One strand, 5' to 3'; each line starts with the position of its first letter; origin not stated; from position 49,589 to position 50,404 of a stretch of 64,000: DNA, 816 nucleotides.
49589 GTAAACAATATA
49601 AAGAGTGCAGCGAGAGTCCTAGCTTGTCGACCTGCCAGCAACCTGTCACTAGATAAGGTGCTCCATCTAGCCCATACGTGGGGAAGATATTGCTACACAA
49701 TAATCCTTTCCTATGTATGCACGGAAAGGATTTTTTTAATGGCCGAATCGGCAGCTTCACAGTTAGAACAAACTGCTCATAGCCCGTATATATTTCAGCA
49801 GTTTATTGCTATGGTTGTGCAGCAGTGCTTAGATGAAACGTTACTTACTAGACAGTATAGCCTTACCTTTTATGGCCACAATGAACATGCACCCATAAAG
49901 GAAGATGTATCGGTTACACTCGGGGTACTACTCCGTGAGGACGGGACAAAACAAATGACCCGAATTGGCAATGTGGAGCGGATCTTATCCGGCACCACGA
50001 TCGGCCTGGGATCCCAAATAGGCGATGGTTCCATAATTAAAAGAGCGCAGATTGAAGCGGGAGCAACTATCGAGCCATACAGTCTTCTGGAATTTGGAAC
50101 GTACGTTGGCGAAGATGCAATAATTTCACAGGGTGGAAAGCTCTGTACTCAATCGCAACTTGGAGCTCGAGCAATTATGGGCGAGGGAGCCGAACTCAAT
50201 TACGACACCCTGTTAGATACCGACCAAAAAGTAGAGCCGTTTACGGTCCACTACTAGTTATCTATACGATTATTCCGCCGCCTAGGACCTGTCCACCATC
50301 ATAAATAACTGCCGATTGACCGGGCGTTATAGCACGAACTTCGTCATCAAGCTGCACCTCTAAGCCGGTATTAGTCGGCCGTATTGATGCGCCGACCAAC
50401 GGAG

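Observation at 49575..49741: Riboswitch-like leader: promoter, about 90-nt structured region, and a terminator whose 3' arm is the SD of the downstream gene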

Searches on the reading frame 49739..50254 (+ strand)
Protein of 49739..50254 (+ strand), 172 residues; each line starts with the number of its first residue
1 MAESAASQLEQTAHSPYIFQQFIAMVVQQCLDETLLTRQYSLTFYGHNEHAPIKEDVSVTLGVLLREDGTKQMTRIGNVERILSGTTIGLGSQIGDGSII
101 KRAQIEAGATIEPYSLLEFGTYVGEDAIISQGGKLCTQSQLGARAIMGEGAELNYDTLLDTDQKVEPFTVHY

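Call 10: search_protein_families(library=pfam, proteins=[window:49739-50254:+], max_evalue=1)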
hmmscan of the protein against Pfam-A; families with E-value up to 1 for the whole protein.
window:49739-50254:+ (172 aa): 3 families
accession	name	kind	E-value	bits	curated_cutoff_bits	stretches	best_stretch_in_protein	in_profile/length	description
PF00132.30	Hexapep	-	1.5e-06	28.1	27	2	103-132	2-31/36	Bacterial transferase hexapeptide (six repeats)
PF25084.1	LbH_EIF2B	-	7.6e-05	23.1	54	1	81-167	17-101/105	EIF2B subunit epsilon LbH domain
PF25087.1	GMPPB_C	-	0.059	13.5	39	1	74-159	11-95/110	GMPPB C-terminal domain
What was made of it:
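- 49739..50257 (+): Regulated gene: 172-aa left-handed beta-helix (hexapeptide-repeat) protein with an N-terminal two-helix cap; an orphan family found only in Saccharibacteria. Pfam Hexapep 28.1 bits against a cut-off of 27 (call 10).
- On Hexapeptide-repeat / left-handed beta-helix superfamily (PF00132): 28.1 bits against 27 (call 10).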

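Call 11: search_protein_families(library=ncbifam, proteins=[window:49739-50254:+], max_evalue=1)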
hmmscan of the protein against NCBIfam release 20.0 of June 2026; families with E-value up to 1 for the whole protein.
window:49739-50254:+ (172 aa): 21 families
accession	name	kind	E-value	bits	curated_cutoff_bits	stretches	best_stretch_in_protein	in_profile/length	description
NF002060.0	PRK00892.1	subfamily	7.5e-07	28.6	207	2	102-160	113-171/345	UDP-3-O-(3-hydroxymyristoyl)glucosamine N-acyltransferase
TIGR01853.1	lipid_A_lpxD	equivalog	3.3e-06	26.3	242.5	2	101-161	103-163/325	UDP-3-O-(3-hydroxymyristoyl)glucosamine N-acyltransferase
TIGR03570.1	NeuD_NnaD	subfamily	6.7e-06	25.8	160.8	1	65-153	79-168/202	NeuD/PglB/VioB family sugar acetyltransferase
NF052502.1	man1P_GTase_Rv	exception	2.3e-05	23.5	440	1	76-156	255-327/352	mannose-1-phosphate guanylyltransferase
NF006986.0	PRK09451.1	equivalog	9.8e-05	21.3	725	1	82-155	279-352/456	bifunctional UDP-N-acetylglucosamine diphosphorylase/glucosamine-1-phosphate N-acetyltransferase GlmU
TIGR01173.1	glmU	equivalog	0.00012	21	366.85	1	78-165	273-358/452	bifunctional UDP-N-acetylglucosamine diphosphorylase/glucosamine-1-phosphate N-acetyltransferase GlmU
NF050158.1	CarbAnhydGPos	equivalog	0.00016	21.4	250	1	47-104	67-124/172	gamma carbonic anhydrase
TIGR01852.1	lipid_A_lpxA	equivalog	0.00073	18.9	231.05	1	99-151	7-59/254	acyl-ACP--UDP-N-acetylglucosamine O-acyltransferase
TIGR03991.1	alt_bact_glmU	hypoth_equivalog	0.001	18.4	225.3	1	105-145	204-244/394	UDP-N-acetylglucosamine diphosphorylase/glucosamine-1-phosphate N-acetyltransferase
NF003657.0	PRK05289.1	equivalog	0.001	18.2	226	1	99-151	12-64/264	acyl-ACP--UDP-N-acetylglucosamine O-acyltransferase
NF010936.0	PRK14356.1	equivalog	0.0011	17.9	666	1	82-158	284-359/456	bifunctional UDP-N-acetylglucosamine diphosphorylase/glucosamine-1-phosphate N-acetyltransferase GlmU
NF010933.0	PRK14353.1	equivalog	0.0011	17.6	505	1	71-136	307-371/453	bifunctional UDP-N-acetylglucosamine diphosphorylase/glucosamine-1-phosphate N-acetyltransferase GlmU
TIGR03532.1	DapD_Ac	equivalog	0.0043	16.7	231.75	1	102-152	98-148/231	2,3,4,5-tetrahydropyridine-2,6-dicarboxylate N-acetyltransferase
NF010934.1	PRK14354.1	equivalog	0.0066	15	450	1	39-111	286-357/447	bifunctional UDP-N-acetylglucosamine diphosphorylase/glucosamine-1-phosphate N-acetyltransferase GlmU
NF010932.0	PRK14352.1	equivalog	0.0092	14.7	611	1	53-129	276-351/488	bifunctional UDP-N-acetylglucosamine diphosphorylase/glucosamine-1-phosphate N-acetyltransferase GlmU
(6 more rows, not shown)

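Call 12: find_homologous_proteins(query=window:49739-50254:+, max_evalue=0.001)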
Query window:49739-50254:+ (172 aa): 1 proteins with E <= 0.001 among 118 candidates.
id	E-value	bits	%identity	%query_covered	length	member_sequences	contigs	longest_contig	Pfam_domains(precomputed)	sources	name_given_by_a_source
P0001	1.9e-106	371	100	100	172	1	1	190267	PF00132.31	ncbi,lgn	-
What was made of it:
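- Tried and rejected: The word-indexed homologue search with the protein found only the protein itself (call 12).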

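Call 13: find_encoding_contigs(protein=window:49739-50254:+, flank=3000, max_places=6)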
Protein window:49739-50254:+ (172 aa): no gene with exactly this product is on record in the collection.
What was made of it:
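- Tried and rejected: An exact-sequence contig look-up of the window protein found nothing (call 13).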

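Call 19: search_protein_representatives(protein=window:49739-50254:+)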
Query: 172 residues. Proteins with E-value up to 0.001 (for the whole library): 63; up to 1e-10: 18; up to 1e-30: 2. The best 63 are listed.
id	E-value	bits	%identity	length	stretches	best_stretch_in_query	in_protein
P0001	6.1e-107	370.7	100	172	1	1-172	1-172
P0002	1.1e-43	165.1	50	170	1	20-172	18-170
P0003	1.6e-28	115.9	43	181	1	19-168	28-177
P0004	4.4e-25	104.7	39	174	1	19-170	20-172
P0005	4.0e-19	85.4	37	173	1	22-170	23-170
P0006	1.1e-18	83.9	39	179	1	16-169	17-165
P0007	1.5e-18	83.4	32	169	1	22-168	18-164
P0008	1.8e-18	83.2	37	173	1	22-167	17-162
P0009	7.2e-18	81.3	40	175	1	16-170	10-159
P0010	1.1e-15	74.1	32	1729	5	121-155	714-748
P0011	2.5e-15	73.0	35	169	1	23-165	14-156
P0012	3.5e-15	72.5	32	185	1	9-170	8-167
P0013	4.8e-13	65.6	34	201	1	18-170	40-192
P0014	6.7e-12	61.9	33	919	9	76-139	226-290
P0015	6.8e-12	61.8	35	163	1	15-168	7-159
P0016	9.2e-12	61.4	32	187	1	14-169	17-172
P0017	2.8e-11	59.9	30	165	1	16-159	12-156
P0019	1.0e-09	54.7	31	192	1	14-167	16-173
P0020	5.3e-09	52.5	33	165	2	17-91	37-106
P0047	2.3e-04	37.4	26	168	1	12-172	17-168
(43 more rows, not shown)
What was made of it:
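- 49739..50257 (+): About 25 full-length relatives among 1.84 billion representatives (call 19).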

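Call 22: find_homologous_proteins(query=A1, max_evalue=0.00001)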
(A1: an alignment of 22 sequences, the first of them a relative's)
Query A1 (22 sequences) (172 aa, profile of the alignment): 170 proteins with E <= 0.00001 among 8000 candidates; the best 120 are listed.
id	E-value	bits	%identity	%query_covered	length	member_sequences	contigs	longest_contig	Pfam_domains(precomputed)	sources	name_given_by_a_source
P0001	1.5e-55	205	100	100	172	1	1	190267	PF00132.31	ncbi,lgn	-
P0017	6.4e-54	200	29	87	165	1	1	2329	PF00132.31,PF25087.2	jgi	jgi:carbonic anhydrase/acetyltransferase-like protein (isoleucine patch superfamily)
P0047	9.6e-40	154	25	97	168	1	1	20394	PF00132.31,PF25087.2,PF25084.2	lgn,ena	-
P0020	4.3e-34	135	29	90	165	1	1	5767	-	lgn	-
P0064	6.2e-19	86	30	23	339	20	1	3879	PF14602.13,PF00132.31,PF04613.20,PF25087.2,PF25084.2,PF21711.4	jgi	-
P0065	1.7e-17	81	24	37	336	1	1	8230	PF14602.13,PF00132.31,PF04613.20,PF25087.2,PF25084.2,PF21711.4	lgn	-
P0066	2.0e-17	81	28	38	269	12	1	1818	PF14602.13,PF00132.31,PF25087.2,PF25247.2,PF25084.2,PF24894.2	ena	-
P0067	9.3e-15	72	23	28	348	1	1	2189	PF14602.13,PF00132.31,PF04613.20,PF25087.2,PF25084.2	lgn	-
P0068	2.8e-14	71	30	45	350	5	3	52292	PF00132.31,PF04613.20,PF25087.2,PF25084.2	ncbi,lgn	-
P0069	5.4e-14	70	25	44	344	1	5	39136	PF14602.13,PF00132.31,PF04613.20,PF25087.2,PF25084.2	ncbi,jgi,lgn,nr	ncbi:MAG: UDP-3-O-(3-hydroxymyristoyl)glucosamine N-acyltransferase [Phycisphaerales bacterium]|jgi:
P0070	6.9e-14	69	26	47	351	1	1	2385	PF14602.13,PF00132.31,PF04613.20,PF25087.2,PF25084.2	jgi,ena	-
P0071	1.3e-13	69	22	53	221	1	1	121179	PF14602.13,PF00132.31,PF25087.2,PF25084.2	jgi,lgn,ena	-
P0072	1.3e-13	69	25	49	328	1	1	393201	PF14602.13,PF00132.31,PF04613.20,PF25087.2,PF25084.2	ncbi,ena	-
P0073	1.5e-13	68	35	30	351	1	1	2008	PF00132.31,PF04613.20,PF25087.2,PF25084.2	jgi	jgi:UDP-3-O-[3-hydroxymyristoyl] glucosamine N-acyltransferase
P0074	1.7e-13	68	24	34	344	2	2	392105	PF14602.13,PF00132.31,PF04613.20,PF25087.2,PF25084.2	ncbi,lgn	-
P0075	1.9e-13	68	30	28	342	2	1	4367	PF14602.13,PF00132.31,PF04613.20,PF25087.2,PF25084.2,PF21711.4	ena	-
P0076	1.9e-13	68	31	43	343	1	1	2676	PF14602.13,PF00132.31,PF04613.20,PF25087.2,PF25084.2,PF24894.2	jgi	-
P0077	2.3e-13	68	35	33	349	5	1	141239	PF00132.31,PF04613.20,PF25087.2,PF25084.2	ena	-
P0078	2.5e-13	68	24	26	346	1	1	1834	PF14602.13,PF00132.31,PF04613.20,PF25087.2,PF25084.2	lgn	-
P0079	4.3e-13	67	19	34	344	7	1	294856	PF14602.13,PF00132.31,PF04613.20,PF25087.2,PF25084.2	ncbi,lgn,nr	ncbi:MAG: UDP-3-O-acylglucosamine N-acyltransferase [Rhizobiaceae bacterium MnEN-MB40S]|nr:MAG: UDP-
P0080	4.3e-13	67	29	69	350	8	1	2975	PF14602.13,PF00132.31,PF04613.20,PF25087.2,PF25084.2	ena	-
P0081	8.0e-13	66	31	49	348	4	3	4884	PF00132.31,PF04613.20,PF25087.2,PF25084.2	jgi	jgi:UDP-3-O-[3-hydroxymyristoyl] glucosamine N-acyltransferase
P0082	9.7e-13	66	28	45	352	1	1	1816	PF14602.13,PF00132.31,PF04613.20,PF25087.2,PF25084.2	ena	-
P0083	1.0e-12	66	28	64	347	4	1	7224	PF00132.31,PF25087.2,PF25084.2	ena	-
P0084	1.1e-12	66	32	40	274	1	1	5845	PF00132.31,PF25087.2,PF25084.2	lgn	-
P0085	1.2e-12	65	35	34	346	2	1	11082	PF14602.13,PF00132.31,PF04613.20,PF25087.2,PF25084.2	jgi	-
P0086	1.4e-12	65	36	40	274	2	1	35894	PF00132.31,PF25087.2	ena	-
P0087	1.8e-12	65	28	51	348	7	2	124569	PF00132.31,PF04613.20,PF25087.2,PF25084.2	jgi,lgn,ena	jgi:UDP-3-O-[3-hydroxymyristoyl] glucosamine N-acyltransferase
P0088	2.0e-12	65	26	36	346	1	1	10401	PF14602.13,PF00132.31,PF04613.20,PF25087.2,PF25084.2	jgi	-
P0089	2.0e-12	65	28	60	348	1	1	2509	PF00132.31,PF04613.20,PF25087.2,PF25084.2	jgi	jgi:UDP-3-O-[3-hydroxymyristoyl] glucosamine N-acyltransferase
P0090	2.9e-12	64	31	45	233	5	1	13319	PF00132.31,PF25087.2,PF25084.2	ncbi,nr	ncbi:MAG: UDP-3-O-(3-hydroxymyristoyl)glucosamine N-acyltransferase, partial [Phycisphaerales bacter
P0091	3.0e-12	64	29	41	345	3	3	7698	PF14602.13,PF00132.31,PF04613.20,PF25087.2,PF25084.2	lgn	-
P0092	3.1e-12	64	27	45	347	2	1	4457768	PF00132.31,PF04613.20,PF25087.2,PF25084.2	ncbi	ncbi:MAG: UDP-3-O-(3-hydroxymyristoyl)glucosamine N-acyltransferase [Phycisphaerales bacterium]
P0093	3.6e-12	64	27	54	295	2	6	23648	PF00132.31,PF25087.2,PF25084.2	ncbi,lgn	-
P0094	4.3e-12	64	24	76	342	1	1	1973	PF14602.13,PF00132.31,PF04613.20,PF25087.2,PF25084.2,PF24894.2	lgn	-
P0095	4.3e-12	64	38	20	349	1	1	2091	PF00132.31,PF04613.20,PF25087.2,PF25084.2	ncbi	-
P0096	4.4e-12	64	-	-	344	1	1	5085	PF14602.13,PF00132.31,PF04613.20,PF25087.2,PF25084.2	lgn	-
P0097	4.9e-12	63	34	36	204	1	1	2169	PF14602.13,PF00132.31,PF25087.2,PF25084.2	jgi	jgi:bifunctional UDP-N-acetylglucosamine pyrophosphorylase/glucosamine-1-phosphate N-acetyltransfera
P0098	4.9e-12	63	24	34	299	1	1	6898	PF00132.31,PF04613.20,PF25087.2,PF25084.2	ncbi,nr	ncbi:MAG: UDP-3-O-(3-hydroxymyristoyl)glucosamine N-acyltransferase, partial [Elusimicrobia bacteriu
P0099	5.3e-12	63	25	43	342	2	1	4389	PF14602.13,PF00132.31,PF04613.20,PF25087.2,PF25084.2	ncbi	-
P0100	5.5e-12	63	30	45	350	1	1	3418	PF00132.31,PF04613.20,PF25087.2,PF25084.2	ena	-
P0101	5.8e-12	63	24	53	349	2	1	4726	PF00132.31,PF04613.20,PF25087.2,PF25084.2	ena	-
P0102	6.0e-12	63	31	45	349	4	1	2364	PF00132.31,PF04613.20,PF25087.2,PF25084.2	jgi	jgi:UDP-3-O-[3-hydroxymyristoyl] glucosamine N-acyltransferase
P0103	6.6e-12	63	22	53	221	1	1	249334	PF14602.13,PF00132.31,PF25087.2,PF25084.2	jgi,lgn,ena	-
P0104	6.7e-12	63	25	32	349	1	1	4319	PF00132.31,PF04613.20,PF25087.2,PF25084.2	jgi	jgi:UDP-3-O-[3-hydroxymyristoyl] glucosamine N-acyltransferase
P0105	6.9e-12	63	37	35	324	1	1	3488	PF14602.13,PF00132.31,PF04613.20,PF25087.2,PF25084.2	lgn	-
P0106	7.3e-12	63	37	17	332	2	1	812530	PF00132.31,PF25087.2,PF25084.2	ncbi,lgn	ncbi:MAG: UDP-3-O-(3-hydroxymyristoyl)glucosamine N-acyltransferase [Pseudomonadota bacterium]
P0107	7.3e-12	63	37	38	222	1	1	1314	PF14602.13,PF00132.31,PF25087.2,PF25084.2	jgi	jgi:bifunctional UDP-N-acetylglucosamine pyrophosphorylase/glucosamine-1-phosphate N-acetyltransfera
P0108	7.6e-12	63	25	46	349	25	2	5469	PF00132.31,PF04613.20,PF25087.2,PF25084.2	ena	-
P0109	9.7e-12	62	43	23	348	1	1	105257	PF14602.13,PF00132.31,PF04613.20,PF25087.2,PF25084.2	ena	-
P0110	1.0e-11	62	31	34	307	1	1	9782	PF14602.13,PF00132.31,PF04613.20,PF25087.2,PF25084.2,PF21711.4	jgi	jgi:UDP-3-O-[3-hydroxymyristoyl] glucosamine N-acyltransferase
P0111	1.0e-11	62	32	38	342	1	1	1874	PF14602.13,PF00132.31,PF04613.20,PF25087.2,PF25084.2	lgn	-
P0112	1.0e-11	62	24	43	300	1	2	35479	PF14602.13,PF00132.31,PF25087.2,PF25084.2,PF21711.4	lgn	-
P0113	1.3e-11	62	22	48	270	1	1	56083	PF00132.31,PF25087.2,PF25084.2,PF13720.12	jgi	jgi:UDP-N-acetylglucosamine acyltransferase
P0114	1.3e-11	62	30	45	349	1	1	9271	PF00132.31,PF04613.20,PF25087.2,PF25084.2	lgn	-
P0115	1.5e-11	62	27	47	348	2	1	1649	PF14602.13,PF00132.31,PF04613.20,PF25087.2,PF25084.2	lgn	-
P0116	1.5e-11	62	26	47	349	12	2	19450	PF00132.31,PF04613.20,PF25087.2,PF25084.2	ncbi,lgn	-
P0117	1.6e-11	62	24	34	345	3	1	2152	PF00132.31,PF04613.20,PF25087.2,PF25084.2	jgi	jgi:UDP-3-O-[3-hydroxymyristoyl] glucosamine N-acyltransferase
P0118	2.0e-11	61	31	45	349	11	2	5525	PF00132.31,PF04613.20,PF25087.2,PF25084.2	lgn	-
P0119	2.4e-11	61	25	35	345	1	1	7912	PF00132.31,PF04613.20,PF25087.2,PF25084.2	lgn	-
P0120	2.4e-11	61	29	40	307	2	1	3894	PF00132.31,PF25087.2,PF25084.2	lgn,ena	-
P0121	2.5e-11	61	27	31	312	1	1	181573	PF00132.31,PF04613.20,PF25087.2,PF25084.2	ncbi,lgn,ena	-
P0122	2.5e-11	61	34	44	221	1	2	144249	PF17836.8,PF00132.31,PF25087.2,PF25084.2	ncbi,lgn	ncbi:MAG: acetyltransferase [Verrucomicrobiota bacterium]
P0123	2.6e-11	61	26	47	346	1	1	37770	PF00132.31,PF04613.20,PF25087.2,PF25084.2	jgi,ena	-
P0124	2.9e-11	61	31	44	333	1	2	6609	PF14602.13,PF00132.31,PF25087.2,PF25084.2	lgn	-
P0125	3.2e-11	61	29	47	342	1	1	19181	PF14602.13,PF00132.31,PF04613.20,PF25087.2,PF25084.2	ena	-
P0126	3.8e-11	61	29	28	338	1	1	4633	PF14602.13,PF00132.31,PF04613.20,PF25087.2,PF25084.2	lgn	-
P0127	3.9e-11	60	29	40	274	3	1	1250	PF14602.13,PF00132.31,PF25087.2,PF25084.2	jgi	jgi:bifunctional UDP-N-acetylglucosamine pyrophosphorylase/glucosamine-1-phosphate N-acetyltransfera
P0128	4.2e-11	60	35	30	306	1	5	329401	PF00132.31,PF25087.2,PF25084.2,PF24894.2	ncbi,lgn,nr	ncbi:MAG: hypothetical protein KF760_17050 [Candidatus Eremiobacteraeota bacterium]|nr:hypothetical 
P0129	5.0e-11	60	33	30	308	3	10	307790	PF00132.31,PF25087.2,PF25084.2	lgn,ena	-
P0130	5.4e-11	60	33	27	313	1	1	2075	PF00132.31,PF25087.2,PF25084.2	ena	-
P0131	6.0e-11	60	29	34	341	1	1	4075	PF14602.13,PF00132.31,PF04613.20,PF25087.2,PF25084.2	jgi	jgi:UDP-3-O-[3-hydroxymyristoyl] glucosamine N-acyltransferase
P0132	7.7e-11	59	28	40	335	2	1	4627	PF00132.31,PF04613.20,PF25087.2,PF25084.2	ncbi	-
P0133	8.6e-11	59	24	34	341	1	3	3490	PF14602.13,PF00132.31,PF04613.20,PF25087.2,PF25084.2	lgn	-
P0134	8.7e-11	59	25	42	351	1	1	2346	PF00132.31,PF04613.20,PF25087.2,PF25084.2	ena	-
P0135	9.8e-11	59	27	95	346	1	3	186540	PF00132.31,PF04613.20,PF25087.2,PF25084.2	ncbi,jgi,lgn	jgi:UDP-3-O-[3-hydroxymyristoyl] glucosamine N-acyltransferase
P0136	1.3e-10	59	27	45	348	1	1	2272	PF00132.31,PF04613.20,PF25087.2,PF25084.2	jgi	-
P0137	1.3e-10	59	30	38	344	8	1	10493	PF14602.13,PF00132.31,PF04613.20,PF25087.2,PF25084.2,PF24894.2,PF21711.4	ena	-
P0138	1.3e-10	59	26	55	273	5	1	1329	PF00132.31,PF25087.2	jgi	-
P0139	2.5e-10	58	24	42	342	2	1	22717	PF00132.31,PF04613.20,PF25087.2,PF25084.2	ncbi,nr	ncbi:MAG: UDP-3-O-(3-hydroxymyristoyl)glucosamine N-acyltransferase [Deltaproteobacteria bacterium]|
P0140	3.2e-10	57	42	22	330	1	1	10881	PF00132.31,PF04613.20,PF25087.2,PF25084.2,PF21711.4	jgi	jgi:UDP-3-O-[3-hydroxymyristoyl] glucosamine N-acyltransferase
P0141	3.8e-10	57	32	38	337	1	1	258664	PF14602.13,PF00132.31,PF04613.20,PF25087.2,PF25084.2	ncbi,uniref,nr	ncbi:UDP-3-O-(3-hydroxymyristoyl)glucosamine N-acyltransferase [Marilutibacter chinensis]|uniref:UDP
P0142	5.6e-10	57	26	69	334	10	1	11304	PF00132.31,PF04613.20,PF25087.2,PF25084.2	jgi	jgi:UDP-3-O-[3-hydroxymyristoyl] glucosamine N-acyltransferase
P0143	7.0e-10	56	26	54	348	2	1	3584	PF14602.13,PF00132.31,PF04613.20,PF25087.2,PF25084.2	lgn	-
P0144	8.9e-10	56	-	-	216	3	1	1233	PF14602.13,PF00132.31,PF25087.2,PF25084.2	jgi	jgi:UDP-3-O-[3-hydroxymyristoyl] glucosamine N-acyltransferase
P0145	1.1e-9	56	33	35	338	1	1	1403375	PF14602.13,PF00132.31,PF04613.20,PF25087.2,PF25247.2,PF25084.2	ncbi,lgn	ncbi:UDP-3-O-(3-hydroxymyristoyl)glucosamine N-acyltransferase [Lysobacter sp. 2RAF19]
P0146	1.1e-9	56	31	40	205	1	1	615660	PF17836.8,PF00132.31,PF25087.2,PF25084.2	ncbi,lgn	ncbi:MAG: acetyltransferase [Rhizobiaceae bacterium]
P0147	1.2e-9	56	29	40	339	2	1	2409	PF00132.31,PF04613.20,PF25087.2,PF25084.2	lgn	-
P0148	1.3e-9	55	29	37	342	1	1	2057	PF00132.31,PF04613.20,PF25087.2,PF25084.2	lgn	-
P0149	1.3e-9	55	25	47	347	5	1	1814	PF14602.13,PF00132.31,PF04613.20,PF25087.2,PF25084.2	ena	-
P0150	1.4e-9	55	25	53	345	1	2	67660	PF00132.31,PF04613.20,PF25087.2,PF25084.2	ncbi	-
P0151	1.4e-9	55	34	40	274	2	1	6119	PF00132.31,PF25087.2,PF25084.2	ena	-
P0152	1.5e-9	55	30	27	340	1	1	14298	PF00132.31,PF04613.20,PF25087.2,PF25084.2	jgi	jgi:UDP-3-O-[3-hydroxymyristoyl] glucosamine N-acyltransferase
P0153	1.5e-9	55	30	37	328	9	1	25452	PF00132.31,PF25087.2,PF25084.2,PF24894.2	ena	-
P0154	1.5e-9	55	32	46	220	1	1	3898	PF14602.13,PF00132.31,PF25087.2,PF25084.2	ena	-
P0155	1.6e-9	55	34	38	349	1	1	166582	PF00132.31,PF04613.20,PF25087.2,PF25084.2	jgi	-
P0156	1.6e-9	55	27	48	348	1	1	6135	PF00132.31,PF04613.20,PF25087.2,PF25084.2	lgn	-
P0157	2.1e-9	55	24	22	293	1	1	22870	PF14602.13,PF00132.31,PF25087.2,PF25084.2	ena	-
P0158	2.3e-9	55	31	49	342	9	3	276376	PF14602.13,PF00132.31,PF04613.20,PF25087.2,PF25084.2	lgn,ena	-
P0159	2.6e-9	55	42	28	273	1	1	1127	PF00132.31,PF25087.2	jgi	jgi:carbonic anhydrase/acetyltransferase-like protein (isoleucine patch superfamily)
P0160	2.8e-9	54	47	11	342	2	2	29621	PF00132.31,PF04613.20,PF25087.2,PF25084.2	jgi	jgi:UDP-3-O-[3-hydroxymyristoyl] glucosamine N-acyltransferase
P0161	3.5e-9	54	28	39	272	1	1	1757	PF14602.13,PF00132.31,PF25087.2,PF25084.2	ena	-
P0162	4.1e-9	54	23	28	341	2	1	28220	PF14602.13,PF00132.31,PF04613.20,PF25087.2,PF25084.2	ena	-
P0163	4.2e-9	54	35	26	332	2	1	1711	PF14602.13,PF00132.31,PF04613.20,PF25087.2,PF25084.2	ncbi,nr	ncbi:MAG TPA: UDP-3-O-(3-hydroxymyristoyl)glucosamine N-acyltransferase [Chthoniobacterales bacteriu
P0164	4.7e-9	54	35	34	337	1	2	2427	PF14602.13,PF00132.31,PF04613.20,PF25087.2,PF25084.2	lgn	-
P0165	4.8e-9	54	29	47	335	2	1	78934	PF14602.13,PF00132.31,PF25087.2,PF25084.2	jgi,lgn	-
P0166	4.8e-9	54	27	28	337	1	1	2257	PF14602.13,PF00132.31,PF04613.20,PF25087.2,PF25084.2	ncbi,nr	ncbi:MAG TPA: UDP-3-O-(3-hydroxymyristoyl)glucosamine N-acyltransferase [Phenylobacterium sp.]|nr:UD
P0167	5.0e-9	54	30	23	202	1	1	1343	PF14602.13,PF00132.31,PF25087.2,PF25084.2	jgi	jgi:UDP-2-acetamido-3-amino-2,3-dideoxy-glucuronate N-acetyltransferase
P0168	5.0e-9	54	27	36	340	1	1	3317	PF00132.31,PF04613.20,PF25087.2,PF25084.2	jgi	jgi:UDP-3-O-[3-hydroxymyristoyl] glucosamine N-acyltransferase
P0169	5.0e-9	54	45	12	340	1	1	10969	PF00132.31,PF04613.20,PF25087.2,PF25084.2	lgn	-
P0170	5.4e-9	53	25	28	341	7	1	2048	PF14602.13,PF00132.31,PF04613.20,PF25087.2,PF25084.2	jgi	-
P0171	5.5e-9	53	26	27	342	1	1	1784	PF00132.31,PF04613.20,PF25087.2,PF25084.2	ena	-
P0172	6.2e-9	53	30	38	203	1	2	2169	PF14602.13,PF00132.31,PF25087.2,PF25084.2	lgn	-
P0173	6.4e-9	53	25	65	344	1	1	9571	PF00132.31,PF04613.20,PF25087.2,PF25084.2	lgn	-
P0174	7.0e-9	53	33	37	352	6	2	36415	PF00132.31,PF04613.20,PF25087.2,PF25084.2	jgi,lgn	jgi:UDP-3-O-[3-hydroxymyristoyl] glucosamine N-acyltransferase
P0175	7.5e-9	53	25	37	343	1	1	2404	PF14602.13,PF00132.31,PF04613.20,PF25087.2,PF25084.2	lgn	-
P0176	9.1e-9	53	32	33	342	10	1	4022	PF14602.13,PF00132.31,PF04613.20,PF25087.2,PF25084.2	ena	-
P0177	9.7e-9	53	26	35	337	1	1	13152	PF00132.31,PF04613.20,PF25087.2,PF25084.2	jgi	jgi:UDP-3-O-[3-hydroxymyristoyl] glucosamine N-acyltransferase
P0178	1.1e-8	53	26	48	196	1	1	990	PF14602.13,PF00132.31,PF25087.2,PF25084.2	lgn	-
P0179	1.1e-8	52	-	-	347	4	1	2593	PF14602.13,PF00132.31,PF04613.20,PF25087.2,PF25084.2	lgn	-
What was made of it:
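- Tried and rejected: With the family profile it was swamped by LpxD-type proteins (call 22).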

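Call 24: find_encoding_contigs(protein=P0047, flank=4000, max_places=3)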
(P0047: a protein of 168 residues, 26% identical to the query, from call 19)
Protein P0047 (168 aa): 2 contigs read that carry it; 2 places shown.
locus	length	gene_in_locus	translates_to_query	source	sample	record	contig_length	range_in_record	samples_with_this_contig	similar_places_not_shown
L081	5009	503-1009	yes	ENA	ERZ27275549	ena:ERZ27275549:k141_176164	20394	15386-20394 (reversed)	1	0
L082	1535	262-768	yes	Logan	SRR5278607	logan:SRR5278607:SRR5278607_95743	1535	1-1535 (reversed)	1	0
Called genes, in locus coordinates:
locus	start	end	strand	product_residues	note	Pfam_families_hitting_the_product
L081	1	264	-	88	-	?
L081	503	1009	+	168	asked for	PF25084:LbH_EIF2B (weak), PF00132:Hexapep (faint), PF25087:GMPPB_C (weak)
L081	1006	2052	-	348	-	PF02540:NAD_synthase, PF03054:tRNA_Me_trans, PF20259:tRNA_Me_trans_M, PF20258:tRNA_Me_trans_C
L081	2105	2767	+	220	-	PF01966:HD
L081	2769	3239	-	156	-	-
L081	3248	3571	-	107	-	PF02823:ATP-synt_DE_N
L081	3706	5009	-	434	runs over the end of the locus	PF00006:ATP-synt_ab, PF22919:ATP-synt_VA_C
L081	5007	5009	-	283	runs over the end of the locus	PF00231:ATP-synt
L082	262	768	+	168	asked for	PF25084:LbH_EIF2B (weak), PF00132:Hexapep (faint), PF25087:GMPPB_C (weak)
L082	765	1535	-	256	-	?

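Call 25: find_encoding_contigs(protein=P0020, flank=4000, max_places=3)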
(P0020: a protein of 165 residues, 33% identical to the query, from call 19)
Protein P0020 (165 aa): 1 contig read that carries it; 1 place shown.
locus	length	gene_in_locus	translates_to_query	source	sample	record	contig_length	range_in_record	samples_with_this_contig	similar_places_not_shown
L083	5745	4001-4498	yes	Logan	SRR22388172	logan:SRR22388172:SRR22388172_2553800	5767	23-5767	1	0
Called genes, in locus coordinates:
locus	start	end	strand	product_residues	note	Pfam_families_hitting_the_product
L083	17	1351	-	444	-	PF11104:PilM_2 (faint), PF06277:EutA (weak), PF14450:FtsA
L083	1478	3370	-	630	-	PF01411:tRNA-synt_2c, PF07973:tRNA_SAD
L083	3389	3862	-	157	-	PF01878:EVE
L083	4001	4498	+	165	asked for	-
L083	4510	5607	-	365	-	PF02540:NAD_synthase (weak), PF03054:tRNA_Me_trans, PF20259:tRNA_Me_trans_M, PF20258:tRNA_Me_trans_C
